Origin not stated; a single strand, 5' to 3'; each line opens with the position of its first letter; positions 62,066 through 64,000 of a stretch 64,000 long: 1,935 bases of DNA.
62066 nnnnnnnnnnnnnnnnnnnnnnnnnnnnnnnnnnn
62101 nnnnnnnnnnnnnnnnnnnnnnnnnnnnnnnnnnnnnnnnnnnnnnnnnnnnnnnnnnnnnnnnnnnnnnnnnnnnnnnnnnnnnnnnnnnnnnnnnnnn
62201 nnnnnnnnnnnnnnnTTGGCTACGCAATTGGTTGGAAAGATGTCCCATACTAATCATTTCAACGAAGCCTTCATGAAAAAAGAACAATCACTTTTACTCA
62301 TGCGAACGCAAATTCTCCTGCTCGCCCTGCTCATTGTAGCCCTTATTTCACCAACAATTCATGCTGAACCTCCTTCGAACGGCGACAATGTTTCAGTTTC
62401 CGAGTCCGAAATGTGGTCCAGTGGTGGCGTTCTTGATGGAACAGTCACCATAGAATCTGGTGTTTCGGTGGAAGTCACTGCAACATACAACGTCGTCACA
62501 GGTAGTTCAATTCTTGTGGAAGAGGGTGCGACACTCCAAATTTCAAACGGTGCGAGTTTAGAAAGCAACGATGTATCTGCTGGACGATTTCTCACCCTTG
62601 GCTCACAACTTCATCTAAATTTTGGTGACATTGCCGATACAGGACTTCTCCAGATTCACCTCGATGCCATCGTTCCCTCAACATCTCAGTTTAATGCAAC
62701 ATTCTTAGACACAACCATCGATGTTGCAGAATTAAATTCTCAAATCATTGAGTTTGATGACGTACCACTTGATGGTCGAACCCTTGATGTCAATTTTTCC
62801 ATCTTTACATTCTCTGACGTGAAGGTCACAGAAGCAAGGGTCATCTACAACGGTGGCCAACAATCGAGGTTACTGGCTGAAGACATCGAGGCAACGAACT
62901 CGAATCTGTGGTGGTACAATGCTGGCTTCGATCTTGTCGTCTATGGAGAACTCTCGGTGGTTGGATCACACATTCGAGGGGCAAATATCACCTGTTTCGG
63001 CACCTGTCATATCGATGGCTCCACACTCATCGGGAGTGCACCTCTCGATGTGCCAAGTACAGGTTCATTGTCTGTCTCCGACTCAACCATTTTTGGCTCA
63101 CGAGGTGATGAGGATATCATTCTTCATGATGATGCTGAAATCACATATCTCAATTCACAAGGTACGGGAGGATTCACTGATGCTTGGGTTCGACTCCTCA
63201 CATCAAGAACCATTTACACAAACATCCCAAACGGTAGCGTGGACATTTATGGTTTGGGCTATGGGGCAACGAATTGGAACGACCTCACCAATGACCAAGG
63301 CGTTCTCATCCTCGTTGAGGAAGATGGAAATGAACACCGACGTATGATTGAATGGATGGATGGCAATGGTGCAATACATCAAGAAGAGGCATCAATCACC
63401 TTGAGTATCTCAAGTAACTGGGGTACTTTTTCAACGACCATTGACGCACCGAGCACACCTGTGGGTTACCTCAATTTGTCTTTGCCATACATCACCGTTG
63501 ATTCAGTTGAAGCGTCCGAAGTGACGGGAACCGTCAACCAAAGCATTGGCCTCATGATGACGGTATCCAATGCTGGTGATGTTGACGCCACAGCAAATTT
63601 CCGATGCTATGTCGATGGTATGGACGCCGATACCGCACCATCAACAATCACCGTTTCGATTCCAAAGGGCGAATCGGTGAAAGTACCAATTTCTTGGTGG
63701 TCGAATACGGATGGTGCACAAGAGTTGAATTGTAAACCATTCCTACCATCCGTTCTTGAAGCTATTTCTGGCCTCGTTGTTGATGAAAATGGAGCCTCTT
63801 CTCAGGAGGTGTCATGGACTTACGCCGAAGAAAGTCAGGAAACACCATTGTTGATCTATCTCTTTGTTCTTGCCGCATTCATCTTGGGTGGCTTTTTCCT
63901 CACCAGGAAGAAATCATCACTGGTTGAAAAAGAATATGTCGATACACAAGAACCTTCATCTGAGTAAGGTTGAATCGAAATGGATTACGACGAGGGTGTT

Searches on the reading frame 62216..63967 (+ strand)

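Call 9: search_protein_families(library=pfam, proteins=[window:62216-63967:+], max_evalue=0.001)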
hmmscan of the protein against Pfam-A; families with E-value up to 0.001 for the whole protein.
window:62216-63967:+ (583 aa): 1 family
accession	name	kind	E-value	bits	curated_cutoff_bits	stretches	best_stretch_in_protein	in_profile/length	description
PF07705.17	CARDB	-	0.00034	21.2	22.7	0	427-505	5-80/101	CARDB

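Call 63: search_protein_families(library=ncbifam, proteins=[window:62216-63967:+], max_evalue=0.01)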
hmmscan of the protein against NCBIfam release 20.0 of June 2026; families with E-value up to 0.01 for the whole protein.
window:62216-63967:+ (583 aa): 0 families
